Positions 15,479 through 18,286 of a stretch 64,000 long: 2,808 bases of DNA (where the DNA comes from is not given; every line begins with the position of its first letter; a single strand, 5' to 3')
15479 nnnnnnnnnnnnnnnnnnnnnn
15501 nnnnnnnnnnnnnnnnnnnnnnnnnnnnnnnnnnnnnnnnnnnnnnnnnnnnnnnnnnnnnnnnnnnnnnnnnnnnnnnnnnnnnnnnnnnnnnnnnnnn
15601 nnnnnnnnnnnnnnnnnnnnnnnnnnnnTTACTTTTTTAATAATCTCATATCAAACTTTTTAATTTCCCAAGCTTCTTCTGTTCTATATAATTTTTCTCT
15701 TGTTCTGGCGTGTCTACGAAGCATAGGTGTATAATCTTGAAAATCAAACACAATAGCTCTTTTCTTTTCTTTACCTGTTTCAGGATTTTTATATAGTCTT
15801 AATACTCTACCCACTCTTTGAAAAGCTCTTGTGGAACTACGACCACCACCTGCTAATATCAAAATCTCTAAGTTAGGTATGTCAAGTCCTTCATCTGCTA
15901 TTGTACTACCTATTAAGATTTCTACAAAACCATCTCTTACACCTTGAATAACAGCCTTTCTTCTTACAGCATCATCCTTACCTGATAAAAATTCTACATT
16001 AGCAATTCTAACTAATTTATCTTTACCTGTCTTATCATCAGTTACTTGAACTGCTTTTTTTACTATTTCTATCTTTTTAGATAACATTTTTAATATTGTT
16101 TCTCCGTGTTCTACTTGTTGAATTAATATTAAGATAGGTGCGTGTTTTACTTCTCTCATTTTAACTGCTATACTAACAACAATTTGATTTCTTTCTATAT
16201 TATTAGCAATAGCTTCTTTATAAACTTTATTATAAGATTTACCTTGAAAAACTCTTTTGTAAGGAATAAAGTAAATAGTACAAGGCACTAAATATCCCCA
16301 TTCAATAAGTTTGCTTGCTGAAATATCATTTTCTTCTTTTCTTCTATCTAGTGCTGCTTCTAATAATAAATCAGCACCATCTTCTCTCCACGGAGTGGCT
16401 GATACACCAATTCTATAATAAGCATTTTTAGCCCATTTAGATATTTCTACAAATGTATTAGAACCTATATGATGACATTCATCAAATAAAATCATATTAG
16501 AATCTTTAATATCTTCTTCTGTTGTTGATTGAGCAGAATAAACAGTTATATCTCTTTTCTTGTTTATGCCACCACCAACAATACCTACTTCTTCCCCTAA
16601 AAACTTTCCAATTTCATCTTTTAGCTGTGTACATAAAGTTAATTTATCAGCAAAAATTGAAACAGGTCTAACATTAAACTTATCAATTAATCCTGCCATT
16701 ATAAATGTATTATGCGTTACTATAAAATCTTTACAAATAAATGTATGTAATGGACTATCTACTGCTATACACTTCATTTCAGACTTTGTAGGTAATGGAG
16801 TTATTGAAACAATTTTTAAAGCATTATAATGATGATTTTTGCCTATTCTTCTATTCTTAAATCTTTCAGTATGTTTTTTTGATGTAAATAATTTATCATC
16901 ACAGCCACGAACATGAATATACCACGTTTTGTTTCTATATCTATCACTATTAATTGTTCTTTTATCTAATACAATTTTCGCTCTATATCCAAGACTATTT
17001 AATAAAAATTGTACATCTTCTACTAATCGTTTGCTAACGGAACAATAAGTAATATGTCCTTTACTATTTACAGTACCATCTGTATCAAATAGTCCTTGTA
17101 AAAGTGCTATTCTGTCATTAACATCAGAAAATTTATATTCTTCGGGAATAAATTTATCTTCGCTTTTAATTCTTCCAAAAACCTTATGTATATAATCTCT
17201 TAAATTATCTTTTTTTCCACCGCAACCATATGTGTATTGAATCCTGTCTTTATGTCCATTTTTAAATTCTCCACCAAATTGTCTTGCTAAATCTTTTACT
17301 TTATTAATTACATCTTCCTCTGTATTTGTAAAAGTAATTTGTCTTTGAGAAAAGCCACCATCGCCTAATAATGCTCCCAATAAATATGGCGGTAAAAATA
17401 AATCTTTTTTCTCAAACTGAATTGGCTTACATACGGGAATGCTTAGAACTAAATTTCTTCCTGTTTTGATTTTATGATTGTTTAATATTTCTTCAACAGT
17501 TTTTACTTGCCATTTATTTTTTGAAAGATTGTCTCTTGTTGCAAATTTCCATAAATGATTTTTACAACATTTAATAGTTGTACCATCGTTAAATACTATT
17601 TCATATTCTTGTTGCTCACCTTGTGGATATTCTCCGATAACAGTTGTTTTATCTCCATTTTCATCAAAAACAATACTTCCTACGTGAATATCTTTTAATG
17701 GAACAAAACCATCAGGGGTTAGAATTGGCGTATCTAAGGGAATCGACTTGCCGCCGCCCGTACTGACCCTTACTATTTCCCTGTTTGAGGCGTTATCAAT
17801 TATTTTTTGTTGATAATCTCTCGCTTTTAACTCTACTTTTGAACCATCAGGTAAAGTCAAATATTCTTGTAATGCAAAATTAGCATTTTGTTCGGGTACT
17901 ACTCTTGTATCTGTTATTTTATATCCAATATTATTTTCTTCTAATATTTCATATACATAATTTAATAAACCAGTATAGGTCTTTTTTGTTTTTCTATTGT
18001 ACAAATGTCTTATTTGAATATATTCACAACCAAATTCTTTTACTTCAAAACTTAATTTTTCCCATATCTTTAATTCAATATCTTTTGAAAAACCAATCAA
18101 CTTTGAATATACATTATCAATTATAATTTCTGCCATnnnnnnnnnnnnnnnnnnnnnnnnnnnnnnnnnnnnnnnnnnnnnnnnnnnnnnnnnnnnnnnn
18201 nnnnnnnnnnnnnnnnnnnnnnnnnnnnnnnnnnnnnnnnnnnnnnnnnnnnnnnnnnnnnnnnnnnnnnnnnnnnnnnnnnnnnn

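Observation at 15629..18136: SF2 helicase interrupted in its P-loop by a Ser1 intein with a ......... endonuclease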

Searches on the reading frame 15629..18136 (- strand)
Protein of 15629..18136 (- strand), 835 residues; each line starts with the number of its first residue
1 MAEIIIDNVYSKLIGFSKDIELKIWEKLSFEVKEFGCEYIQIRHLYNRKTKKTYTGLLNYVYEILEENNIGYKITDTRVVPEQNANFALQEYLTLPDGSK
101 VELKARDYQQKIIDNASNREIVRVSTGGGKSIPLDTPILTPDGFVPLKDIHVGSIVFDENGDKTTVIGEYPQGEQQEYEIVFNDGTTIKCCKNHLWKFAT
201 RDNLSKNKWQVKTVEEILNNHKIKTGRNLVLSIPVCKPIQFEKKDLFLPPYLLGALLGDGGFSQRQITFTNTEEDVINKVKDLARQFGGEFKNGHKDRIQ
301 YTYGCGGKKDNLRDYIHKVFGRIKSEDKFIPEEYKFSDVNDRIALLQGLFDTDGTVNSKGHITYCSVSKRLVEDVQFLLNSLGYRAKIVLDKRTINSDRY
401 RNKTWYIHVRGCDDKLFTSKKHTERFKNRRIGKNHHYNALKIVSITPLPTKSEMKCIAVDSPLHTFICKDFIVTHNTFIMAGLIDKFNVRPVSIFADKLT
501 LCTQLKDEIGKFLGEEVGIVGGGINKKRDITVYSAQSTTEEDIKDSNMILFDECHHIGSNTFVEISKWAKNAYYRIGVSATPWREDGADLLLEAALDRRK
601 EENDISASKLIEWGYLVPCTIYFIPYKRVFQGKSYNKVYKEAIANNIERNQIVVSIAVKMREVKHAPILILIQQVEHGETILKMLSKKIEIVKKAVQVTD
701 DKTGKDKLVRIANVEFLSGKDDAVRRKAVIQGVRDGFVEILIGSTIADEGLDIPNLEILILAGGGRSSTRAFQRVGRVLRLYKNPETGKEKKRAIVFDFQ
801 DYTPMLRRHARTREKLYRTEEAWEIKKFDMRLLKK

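Call 4: search_protein_families(library=pfam, proteins=[window:15629-18136:-], max_evalue=0.1)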
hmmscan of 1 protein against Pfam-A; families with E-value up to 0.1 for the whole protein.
window:15629-18136:- (835 aa): 7 families
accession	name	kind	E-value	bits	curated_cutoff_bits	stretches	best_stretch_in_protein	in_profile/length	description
PF14528.11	LAGLIDADG_3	-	1.6e-17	64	22.5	2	343-428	4-79/82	LAGLIDADG-like domain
PF04851.21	ResIII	-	1.2e-12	48.5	22.5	1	477-582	37-162/164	Type III restriction enzyme, res subunit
PF00271.37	Helicase_C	-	1e-08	35.8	23.5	1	706-780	32-108/110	Helicase conserved C-terminal domain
PF16203.11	ERCC3_RAD25_C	-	0.00025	20.9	27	1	711-787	79-157/248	ERCC3/RAD25/XPB C-terminal helicase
PF00270.35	DEAD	-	0.0041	17.3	26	0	539-583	111-161/167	DEAD/DEAH box helicase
PF05204.19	Hom_end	-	0.0073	16.8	21.1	1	336-412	8-87/110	Homing endonuclease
PF18863.6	AbiJ_NTD4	-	0.057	14.3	34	1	34-87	95-142/152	AbiJ N-terminal domain 4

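Call 13: find_homologous_proteins(query=window:15632-18136:-, max_evalue=0.00001)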
Query window:15632-18136:- (835 aa): 3106 proteins with E <= 0.00001 among 8000 candidates; the best 120 are listed.
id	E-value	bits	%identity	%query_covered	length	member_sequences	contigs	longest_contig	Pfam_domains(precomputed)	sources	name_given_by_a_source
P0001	0.0e+0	1907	100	100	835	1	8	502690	PF14528.12,PF00271.38,PF04851.22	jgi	jgi:superfamily II DNA or RNA helicase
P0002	0.0e+0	1012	55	99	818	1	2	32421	PF14528.12,PF00271.38,PF04851.22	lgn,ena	-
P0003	0.0e+0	1012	54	99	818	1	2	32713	PF14528.12,PF00271.38,PF04851.22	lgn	-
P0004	0.0e+0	1011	95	43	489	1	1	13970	PF00270.36,PF00271.38,PF04851.22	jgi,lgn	jgi:superfamily II DNA or RNA helicase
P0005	5.2e-298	1009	54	99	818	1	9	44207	PF14528.12,PF00271.38,PF04851.22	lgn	-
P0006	2.2e-297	1007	54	99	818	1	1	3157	PF14528.12,PF00271.38,PF04851.22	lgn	-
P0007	3.0e-297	1006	55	99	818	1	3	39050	PF14528.12,PF00271.38,PF04851.22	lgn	-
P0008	3.8e-297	1006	55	99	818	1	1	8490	PF14528.12,PF00271.38,PF04851.22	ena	-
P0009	4.4e-297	1006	54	99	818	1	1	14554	PF14528.12,PF00271.38,PF04851.22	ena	-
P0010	9.9e-297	1005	54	99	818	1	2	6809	PF14528.12,PF00271.38,PF04851.22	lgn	-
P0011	1.1e-296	1005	55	99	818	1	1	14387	PF14528.12,PF00271.38,PF04851.22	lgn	-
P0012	1.6e-296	1004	55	99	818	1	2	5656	PF14528.12,PF00271.38,PF04851.22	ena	-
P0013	2.6e-296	1003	55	99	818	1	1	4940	PF14528.12,PF00271.38,PF04851.22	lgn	-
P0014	3.5e-296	1003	54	99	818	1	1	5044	PF14528.12,PF00271.38,PF04851.22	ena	-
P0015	3.6e-296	1003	54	99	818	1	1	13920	PF14528.12,PF00271.38,PF04851.22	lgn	-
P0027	1.4e-288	978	55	66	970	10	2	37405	PF07591.16,PF14528.12,PF00271.38,PF04851.22,PF14890.12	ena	-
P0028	1.5e-287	974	51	66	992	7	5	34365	PF07591.16,PF14528.12,PF00271.38,PF04851.22,PF14890.12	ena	-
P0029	8.5e-283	959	51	71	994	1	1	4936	PF14528.12,PF00271.38,PF04851.22,PF14890.12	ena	-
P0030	1.2e-280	952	53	66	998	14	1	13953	PF14528.12,PF00271.38,PF04851.22,PF14890.12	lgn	-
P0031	6.7e-277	939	73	66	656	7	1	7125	PF14528.12,PF04851.22,PF14890.12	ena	-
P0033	7.4e-270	916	52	66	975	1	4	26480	PF07591.16,PF14528.12,PF00271.38,PF04851.22,PF14890.12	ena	-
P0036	1.1e-257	876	52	68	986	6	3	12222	PF07591.16,PF16203.12,PF14528.12,PF00271.38,PF04851.22,PF14890.12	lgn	-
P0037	1.5e-251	855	50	66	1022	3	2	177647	PF14528.12,PF00271.38,PF04851.22,PF14890.12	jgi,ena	-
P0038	6.1e-251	853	54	59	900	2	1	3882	PF07591.16,PF14528.12,PF00271.38,PF04851.22,PF14890.12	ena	-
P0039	2.0e-243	828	48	68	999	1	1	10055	PF14528.12,PF00271.38,PF04851.22,PF14890.12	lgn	-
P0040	1.5e-237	809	48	68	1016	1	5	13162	PF14528.12,PF00271.38,PF04851.22,PF14890.12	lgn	-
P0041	4.2e-233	794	45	68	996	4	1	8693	PF07591.16,PF16203.12,PF00271.38,PF04851.22,PF14890.12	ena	-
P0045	1.9e-216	739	40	68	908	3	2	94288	PF07591.16,PF16203.12,PF00271.38,PF04851.22,PF14890.12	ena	-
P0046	3.4e-215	735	41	66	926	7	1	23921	PF07591.16,PF16203.12,PF00271.38,PF04851.22,PF14890.12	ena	-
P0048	8.9e-200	684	54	68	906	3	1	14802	PF14528.12,PF04851.22,PF14890.12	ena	-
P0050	1.8e-192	660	42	66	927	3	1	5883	PF00271.38,PF04851.22,PF14890.12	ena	-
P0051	1.7e-191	657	49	35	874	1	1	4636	PF16203.12,PF00271.38,PF04851.22,PF14890.12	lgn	-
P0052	3.4e-187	642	39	66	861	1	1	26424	PF00271.38,PF04851.22,PF14890.12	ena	-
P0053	3.2e-178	613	51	68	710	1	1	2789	PF14528.12,PF04851.22,PF14890.12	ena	-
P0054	2.0e-169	584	59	34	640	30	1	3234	PF00271.38,PF04851.22,PF14890.12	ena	-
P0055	2.1e-168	580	60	37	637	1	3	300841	PF00270.36,PF00271.38,PF04851.22,PF14890.12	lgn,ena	-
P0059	4.0e-146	507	51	34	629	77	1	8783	PF00270.36,PF00271.38,PF04851.22,PF14890.12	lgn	-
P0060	5.4e-141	490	56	31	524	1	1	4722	PF07591.16,PF01079.26,PF04851.22,PF14890.12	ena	-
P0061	8.4e-139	482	45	34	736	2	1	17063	PF00271.38,PF14890.12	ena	-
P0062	5.1e-131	457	49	39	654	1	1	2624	PF00271.38,PF04851.22,PF14890.12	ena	-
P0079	1.9e-93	332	45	44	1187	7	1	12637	PF05204.20,PF03796.22,PF14528.12,PF14890.12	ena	-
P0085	7.2e-91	324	48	43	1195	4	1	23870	PF03796.22,PF14528.12,PF14890.12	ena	-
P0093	2.4e-89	319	43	45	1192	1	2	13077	PF05204.20,PF03796.22,PF14528.12,PF14890.12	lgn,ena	-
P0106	2.4e-86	309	42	46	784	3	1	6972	PF03796.22,PF14528.12,PF14890.12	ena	-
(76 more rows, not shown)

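Call 27: find_encoding_contigs(protein=P0004, flank=6000, max_places=3)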
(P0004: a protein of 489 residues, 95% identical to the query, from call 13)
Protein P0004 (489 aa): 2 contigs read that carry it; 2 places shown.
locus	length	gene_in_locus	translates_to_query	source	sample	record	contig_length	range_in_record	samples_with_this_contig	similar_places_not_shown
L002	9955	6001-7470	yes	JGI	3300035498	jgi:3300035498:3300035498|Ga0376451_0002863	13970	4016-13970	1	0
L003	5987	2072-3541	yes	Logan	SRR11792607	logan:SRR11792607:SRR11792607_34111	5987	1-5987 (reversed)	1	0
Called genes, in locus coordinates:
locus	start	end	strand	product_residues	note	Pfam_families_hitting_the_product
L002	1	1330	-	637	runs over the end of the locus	PF13730:HTH_36 (weak)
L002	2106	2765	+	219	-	PF01226:Form_Nir_trans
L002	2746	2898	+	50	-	-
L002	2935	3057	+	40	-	-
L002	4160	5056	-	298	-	PF01510:Amidase_2, PF07833:Cu_amine_oxidN1 (faint)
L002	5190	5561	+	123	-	PF13411:MerR_1 (weak)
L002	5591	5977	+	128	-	-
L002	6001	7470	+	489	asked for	PF00270:DEAD (weak), PF04851:ResIII, PF00271:Helicase_C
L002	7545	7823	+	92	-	-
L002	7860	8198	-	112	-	-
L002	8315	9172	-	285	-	-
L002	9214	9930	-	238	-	-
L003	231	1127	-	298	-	PF01510:Amidase_2, PF07833:Cu_amine_oxidN1 (faint)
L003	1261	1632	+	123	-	PF13411:MerR_1 (weak)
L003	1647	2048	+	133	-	-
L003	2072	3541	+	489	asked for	PF00270:DEAD (weak), PF04851:ResIII, PF00271:Helicase_C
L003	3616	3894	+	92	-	-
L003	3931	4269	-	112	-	-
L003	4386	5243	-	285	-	-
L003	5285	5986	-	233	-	?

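Call 39: find_encoding_contigs(protein=P0001, flank=1000, max_places=8)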
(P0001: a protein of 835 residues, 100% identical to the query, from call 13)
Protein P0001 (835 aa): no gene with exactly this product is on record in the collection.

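Call 50: find_related_loci(query=window:15632-18136:-, collection=viral_contigs, flank=3000)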
Query window:15632-18136:- (835 aa) in viral_contigs; peptide patterns used: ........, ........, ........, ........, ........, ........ (x = any residue, [..] = any of these).
25 stretches matched a pattern; 8 encode a relative of the query (tblastn E <= 1e-3); 7 distinct loci.
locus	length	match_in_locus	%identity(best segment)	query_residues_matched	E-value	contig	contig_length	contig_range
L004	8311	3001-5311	44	1-833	1e-173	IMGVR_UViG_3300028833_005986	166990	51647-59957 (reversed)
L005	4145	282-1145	70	546-833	1e-133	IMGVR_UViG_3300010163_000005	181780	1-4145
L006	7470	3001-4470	32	1-827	2e-49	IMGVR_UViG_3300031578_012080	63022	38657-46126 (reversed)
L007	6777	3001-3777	26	504-780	2e-8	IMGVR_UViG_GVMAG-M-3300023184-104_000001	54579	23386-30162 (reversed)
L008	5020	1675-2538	25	504-813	1e-7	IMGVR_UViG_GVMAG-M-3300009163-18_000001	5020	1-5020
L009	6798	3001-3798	24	492-780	2e-5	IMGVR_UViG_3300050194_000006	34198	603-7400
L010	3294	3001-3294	25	469-582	1e-4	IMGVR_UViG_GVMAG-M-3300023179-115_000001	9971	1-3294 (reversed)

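Call 51: find_encoding_contigs(protein=P0031, flank=3000, max_places=2)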
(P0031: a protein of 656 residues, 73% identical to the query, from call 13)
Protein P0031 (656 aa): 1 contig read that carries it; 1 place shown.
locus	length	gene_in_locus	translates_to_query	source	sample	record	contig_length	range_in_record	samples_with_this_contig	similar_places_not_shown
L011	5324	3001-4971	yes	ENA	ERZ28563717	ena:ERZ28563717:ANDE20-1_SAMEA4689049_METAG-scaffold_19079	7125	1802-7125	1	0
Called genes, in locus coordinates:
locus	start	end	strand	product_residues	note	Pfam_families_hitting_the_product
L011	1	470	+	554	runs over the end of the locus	-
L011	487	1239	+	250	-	-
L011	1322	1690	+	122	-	-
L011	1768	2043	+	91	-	-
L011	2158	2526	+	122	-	PF13411:MerR_1 (weak)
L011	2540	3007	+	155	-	-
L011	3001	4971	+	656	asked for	PF04851:ResIII (faint), PF14890:Intein_splicing (faint), PF14528:LAGLIDADG_3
